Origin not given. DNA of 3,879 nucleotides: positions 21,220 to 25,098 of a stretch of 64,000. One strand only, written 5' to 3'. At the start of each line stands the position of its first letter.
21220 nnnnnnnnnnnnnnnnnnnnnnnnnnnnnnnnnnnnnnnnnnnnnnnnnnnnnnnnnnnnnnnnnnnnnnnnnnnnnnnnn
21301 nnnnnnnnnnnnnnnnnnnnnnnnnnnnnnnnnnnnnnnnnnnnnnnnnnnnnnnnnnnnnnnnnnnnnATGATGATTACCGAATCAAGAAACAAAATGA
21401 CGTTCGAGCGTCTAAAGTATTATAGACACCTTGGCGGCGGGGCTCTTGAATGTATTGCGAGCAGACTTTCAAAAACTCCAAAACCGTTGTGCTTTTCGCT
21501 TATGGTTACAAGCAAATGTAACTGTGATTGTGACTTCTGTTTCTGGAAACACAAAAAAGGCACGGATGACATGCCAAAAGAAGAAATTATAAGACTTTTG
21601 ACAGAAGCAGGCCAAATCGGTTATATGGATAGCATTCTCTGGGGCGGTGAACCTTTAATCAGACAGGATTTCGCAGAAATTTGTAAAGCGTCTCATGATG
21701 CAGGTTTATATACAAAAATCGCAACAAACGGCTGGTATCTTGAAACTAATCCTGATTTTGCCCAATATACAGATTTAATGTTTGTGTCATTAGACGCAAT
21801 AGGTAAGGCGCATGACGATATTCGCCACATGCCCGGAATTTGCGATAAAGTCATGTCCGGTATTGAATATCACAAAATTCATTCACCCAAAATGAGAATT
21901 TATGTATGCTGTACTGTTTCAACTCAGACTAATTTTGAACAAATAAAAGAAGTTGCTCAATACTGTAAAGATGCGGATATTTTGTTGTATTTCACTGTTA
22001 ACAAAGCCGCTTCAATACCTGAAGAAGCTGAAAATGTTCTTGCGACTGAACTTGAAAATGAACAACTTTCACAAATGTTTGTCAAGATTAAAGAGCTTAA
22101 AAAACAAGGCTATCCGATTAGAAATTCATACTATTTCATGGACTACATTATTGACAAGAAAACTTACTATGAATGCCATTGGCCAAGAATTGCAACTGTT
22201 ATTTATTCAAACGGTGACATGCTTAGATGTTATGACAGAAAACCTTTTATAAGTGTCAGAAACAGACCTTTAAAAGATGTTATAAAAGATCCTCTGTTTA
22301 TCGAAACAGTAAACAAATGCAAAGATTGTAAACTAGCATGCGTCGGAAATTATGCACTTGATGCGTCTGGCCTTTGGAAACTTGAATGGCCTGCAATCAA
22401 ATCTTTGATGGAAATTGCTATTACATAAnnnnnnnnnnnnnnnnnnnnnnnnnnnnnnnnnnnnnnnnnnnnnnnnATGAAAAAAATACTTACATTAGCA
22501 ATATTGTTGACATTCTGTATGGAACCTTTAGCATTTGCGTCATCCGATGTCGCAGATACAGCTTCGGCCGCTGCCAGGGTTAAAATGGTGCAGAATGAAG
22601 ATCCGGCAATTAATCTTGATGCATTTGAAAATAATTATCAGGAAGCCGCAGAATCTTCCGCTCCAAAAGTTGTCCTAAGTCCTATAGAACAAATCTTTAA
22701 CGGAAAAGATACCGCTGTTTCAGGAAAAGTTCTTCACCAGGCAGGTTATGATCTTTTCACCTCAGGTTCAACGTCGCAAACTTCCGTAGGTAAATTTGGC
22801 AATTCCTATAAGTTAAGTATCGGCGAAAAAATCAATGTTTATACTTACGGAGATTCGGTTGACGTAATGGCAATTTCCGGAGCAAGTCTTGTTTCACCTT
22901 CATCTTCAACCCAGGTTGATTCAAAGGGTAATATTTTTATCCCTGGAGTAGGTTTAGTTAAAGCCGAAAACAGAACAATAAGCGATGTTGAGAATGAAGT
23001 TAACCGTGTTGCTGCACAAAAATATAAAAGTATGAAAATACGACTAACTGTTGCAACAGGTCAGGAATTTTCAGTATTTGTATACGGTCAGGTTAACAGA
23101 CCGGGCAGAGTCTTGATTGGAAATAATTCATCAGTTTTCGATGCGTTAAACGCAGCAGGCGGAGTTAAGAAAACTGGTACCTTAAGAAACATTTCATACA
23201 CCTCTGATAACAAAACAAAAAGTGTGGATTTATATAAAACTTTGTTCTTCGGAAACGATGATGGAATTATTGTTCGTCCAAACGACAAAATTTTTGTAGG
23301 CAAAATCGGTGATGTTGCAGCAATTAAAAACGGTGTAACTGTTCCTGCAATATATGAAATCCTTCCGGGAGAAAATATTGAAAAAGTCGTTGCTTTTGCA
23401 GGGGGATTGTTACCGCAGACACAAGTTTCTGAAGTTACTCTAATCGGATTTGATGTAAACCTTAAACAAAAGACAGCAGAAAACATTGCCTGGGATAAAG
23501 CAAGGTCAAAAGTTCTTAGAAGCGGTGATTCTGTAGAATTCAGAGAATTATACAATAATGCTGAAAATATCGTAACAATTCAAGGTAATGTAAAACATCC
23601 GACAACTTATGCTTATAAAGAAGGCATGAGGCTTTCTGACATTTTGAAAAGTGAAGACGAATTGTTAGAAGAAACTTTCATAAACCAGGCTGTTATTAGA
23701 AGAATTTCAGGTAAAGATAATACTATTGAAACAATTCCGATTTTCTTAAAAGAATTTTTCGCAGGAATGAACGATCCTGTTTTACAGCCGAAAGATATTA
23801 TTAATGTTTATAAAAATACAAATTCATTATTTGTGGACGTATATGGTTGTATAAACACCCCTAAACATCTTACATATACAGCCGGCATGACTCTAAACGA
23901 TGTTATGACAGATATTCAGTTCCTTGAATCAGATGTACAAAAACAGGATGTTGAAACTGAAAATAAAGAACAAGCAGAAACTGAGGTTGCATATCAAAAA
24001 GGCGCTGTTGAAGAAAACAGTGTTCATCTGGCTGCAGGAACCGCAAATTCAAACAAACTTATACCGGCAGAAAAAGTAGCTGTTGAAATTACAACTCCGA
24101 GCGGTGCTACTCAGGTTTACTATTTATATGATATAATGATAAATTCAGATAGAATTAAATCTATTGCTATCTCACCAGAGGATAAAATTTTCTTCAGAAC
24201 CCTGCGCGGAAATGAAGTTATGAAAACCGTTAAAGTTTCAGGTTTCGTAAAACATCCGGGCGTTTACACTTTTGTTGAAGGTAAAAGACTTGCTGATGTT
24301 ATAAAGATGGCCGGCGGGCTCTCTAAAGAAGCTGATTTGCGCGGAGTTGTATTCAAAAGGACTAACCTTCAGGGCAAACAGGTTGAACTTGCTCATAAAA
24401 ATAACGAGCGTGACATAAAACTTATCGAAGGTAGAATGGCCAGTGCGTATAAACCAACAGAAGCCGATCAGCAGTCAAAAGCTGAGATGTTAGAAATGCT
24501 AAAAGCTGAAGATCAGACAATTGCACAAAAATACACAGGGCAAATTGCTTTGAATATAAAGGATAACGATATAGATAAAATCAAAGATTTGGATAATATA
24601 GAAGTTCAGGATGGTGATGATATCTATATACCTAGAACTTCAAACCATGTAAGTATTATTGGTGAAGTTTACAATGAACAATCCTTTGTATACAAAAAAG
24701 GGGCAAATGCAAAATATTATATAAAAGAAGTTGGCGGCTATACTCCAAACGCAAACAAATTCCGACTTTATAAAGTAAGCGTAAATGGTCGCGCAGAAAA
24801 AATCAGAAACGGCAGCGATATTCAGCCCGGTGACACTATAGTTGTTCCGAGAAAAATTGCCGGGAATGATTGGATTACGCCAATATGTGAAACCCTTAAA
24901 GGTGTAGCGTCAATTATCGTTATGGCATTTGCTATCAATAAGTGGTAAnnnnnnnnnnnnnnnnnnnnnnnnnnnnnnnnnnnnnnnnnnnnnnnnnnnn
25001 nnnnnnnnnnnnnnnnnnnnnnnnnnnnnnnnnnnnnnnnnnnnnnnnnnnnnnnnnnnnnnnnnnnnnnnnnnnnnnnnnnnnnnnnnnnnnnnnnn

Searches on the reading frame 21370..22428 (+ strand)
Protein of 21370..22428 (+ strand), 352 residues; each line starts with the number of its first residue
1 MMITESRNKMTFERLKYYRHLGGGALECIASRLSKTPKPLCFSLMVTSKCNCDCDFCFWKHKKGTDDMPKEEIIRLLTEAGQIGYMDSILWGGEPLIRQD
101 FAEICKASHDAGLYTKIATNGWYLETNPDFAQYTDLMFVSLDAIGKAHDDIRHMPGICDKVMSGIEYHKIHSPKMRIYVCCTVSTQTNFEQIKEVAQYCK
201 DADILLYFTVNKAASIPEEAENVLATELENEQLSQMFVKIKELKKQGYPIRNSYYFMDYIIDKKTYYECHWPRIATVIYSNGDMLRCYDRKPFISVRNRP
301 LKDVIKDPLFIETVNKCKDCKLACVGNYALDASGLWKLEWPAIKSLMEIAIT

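Call 44: search_protein_families(library=pfam, max_evalue=0.0001, proteins=[window:21370-22428:+])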
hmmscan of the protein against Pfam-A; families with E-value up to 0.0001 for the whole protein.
window:21370-22428:+ (352 aa): 2 families
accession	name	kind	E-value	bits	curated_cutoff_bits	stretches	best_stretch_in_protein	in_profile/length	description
PF04055.27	Radical_SAM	-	7.7e-11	42.9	29.5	1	46-195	3-162/166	Radical SAM superfamily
PF11946.13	DUF3463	-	7.6e-05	23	31.3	0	227-324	18-114/134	Domain of unknown function (DUF3463)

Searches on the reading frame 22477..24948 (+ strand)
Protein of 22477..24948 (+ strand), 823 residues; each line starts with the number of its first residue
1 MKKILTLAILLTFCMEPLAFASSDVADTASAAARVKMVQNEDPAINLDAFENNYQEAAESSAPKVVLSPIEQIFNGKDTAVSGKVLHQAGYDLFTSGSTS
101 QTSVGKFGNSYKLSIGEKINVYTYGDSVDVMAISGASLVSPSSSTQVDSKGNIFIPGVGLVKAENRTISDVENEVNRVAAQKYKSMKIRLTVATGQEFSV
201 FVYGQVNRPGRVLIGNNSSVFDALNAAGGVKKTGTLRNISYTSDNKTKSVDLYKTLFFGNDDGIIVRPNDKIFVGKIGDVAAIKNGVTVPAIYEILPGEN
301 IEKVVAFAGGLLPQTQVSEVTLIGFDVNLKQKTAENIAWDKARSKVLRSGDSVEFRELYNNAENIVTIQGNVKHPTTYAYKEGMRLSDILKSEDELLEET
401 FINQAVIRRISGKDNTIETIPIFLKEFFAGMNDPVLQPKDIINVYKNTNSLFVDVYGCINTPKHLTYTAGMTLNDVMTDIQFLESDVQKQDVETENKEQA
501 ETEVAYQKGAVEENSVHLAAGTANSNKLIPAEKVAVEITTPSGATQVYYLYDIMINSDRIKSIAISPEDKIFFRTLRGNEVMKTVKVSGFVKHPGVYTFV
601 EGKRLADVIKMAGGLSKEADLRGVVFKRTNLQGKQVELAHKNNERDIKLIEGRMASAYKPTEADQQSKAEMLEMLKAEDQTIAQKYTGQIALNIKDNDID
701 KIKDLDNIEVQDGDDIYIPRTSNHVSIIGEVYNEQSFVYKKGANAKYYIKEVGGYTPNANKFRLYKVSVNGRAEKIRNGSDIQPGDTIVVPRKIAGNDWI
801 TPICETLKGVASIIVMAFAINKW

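Call 44: search_protein_families(library=pfam, max_evalue=0.0001, proteins=[window:22477-24948:+])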
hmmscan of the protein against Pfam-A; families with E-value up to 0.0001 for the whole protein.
window:22477-24948:+ (823 aa): 3 families
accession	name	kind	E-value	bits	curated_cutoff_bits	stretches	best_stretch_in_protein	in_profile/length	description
PF10531.15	SLBB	-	1.1e-33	115.3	27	2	585-628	2-45/55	SLBB domain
PF22461.2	SLBB_2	-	4.8e-24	84.7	27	2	200-274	3-79/79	SLBB domain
PF02563.21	Poly_export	-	5.2e-10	39.8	28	1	109-192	5-76/77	Polysaccharide biosynthesis/export protein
